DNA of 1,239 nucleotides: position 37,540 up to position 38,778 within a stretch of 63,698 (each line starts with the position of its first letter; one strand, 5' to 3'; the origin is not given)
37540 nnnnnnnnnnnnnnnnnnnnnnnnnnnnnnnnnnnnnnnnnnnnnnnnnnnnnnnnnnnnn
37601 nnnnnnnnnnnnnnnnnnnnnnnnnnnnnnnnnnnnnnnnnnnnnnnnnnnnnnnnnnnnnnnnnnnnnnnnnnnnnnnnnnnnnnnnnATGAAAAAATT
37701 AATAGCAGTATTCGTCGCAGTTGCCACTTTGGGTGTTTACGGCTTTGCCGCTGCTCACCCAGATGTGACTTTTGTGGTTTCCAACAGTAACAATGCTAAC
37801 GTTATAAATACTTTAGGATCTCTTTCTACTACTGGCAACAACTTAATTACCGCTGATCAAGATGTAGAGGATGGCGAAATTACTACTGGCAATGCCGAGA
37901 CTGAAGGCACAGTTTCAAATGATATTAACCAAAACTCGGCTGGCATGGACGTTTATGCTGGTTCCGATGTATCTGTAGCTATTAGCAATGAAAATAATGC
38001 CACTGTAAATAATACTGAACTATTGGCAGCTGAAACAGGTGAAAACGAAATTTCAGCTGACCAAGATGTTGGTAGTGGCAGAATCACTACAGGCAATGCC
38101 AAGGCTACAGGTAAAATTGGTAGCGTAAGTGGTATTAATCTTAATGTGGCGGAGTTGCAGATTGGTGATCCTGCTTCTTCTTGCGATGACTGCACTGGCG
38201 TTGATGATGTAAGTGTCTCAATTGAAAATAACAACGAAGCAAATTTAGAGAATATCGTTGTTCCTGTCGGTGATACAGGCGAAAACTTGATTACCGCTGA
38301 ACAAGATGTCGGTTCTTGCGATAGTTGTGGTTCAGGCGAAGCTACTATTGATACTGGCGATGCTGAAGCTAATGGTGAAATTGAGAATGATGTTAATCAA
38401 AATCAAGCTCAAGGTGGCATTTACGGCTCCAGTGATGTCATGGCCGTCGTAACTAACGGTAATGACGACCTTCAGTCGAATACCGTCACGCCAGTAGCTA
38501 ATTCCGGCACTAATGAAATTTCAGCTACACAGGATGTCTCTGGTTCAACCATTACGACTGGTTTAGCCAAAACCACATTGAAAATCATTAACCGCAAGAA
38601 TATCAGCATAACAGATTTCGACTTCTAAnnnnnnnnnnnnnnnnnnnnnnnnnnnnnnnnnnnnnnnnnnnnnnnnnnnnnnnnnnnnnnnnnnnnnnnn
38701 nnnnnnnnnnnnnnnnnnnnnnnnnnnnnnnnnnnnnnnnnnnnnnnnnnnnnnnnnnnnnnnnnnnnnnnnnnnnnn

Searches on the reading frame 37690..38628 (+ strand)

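Call 3: search_protein_families(library=pfam, proteins=[window:37690-38628:+], max_evalue=1)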
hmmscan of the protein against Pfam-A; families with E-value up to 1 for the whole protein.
window:37690-38628:+ (312 aa): 2 families
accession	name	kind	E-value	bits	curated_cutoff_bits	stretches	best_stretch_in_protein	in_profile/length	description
PF22820.2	TcaA_3rd_4th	-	0.3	11.5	27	0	263-290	30-57/73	TcaA protein 3rd/4th domain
PF03724.22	META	-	0.3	11.5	24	0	270-298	37-65/109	META domain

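Call 4: search_protein_families(library=ncbifam, proteins=[window:37690-38628:+], max_evalue=1)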
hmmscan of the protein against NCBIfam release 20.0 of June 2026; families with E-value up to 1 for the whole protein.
window:37690-38628:+ (312 aa): 0 families
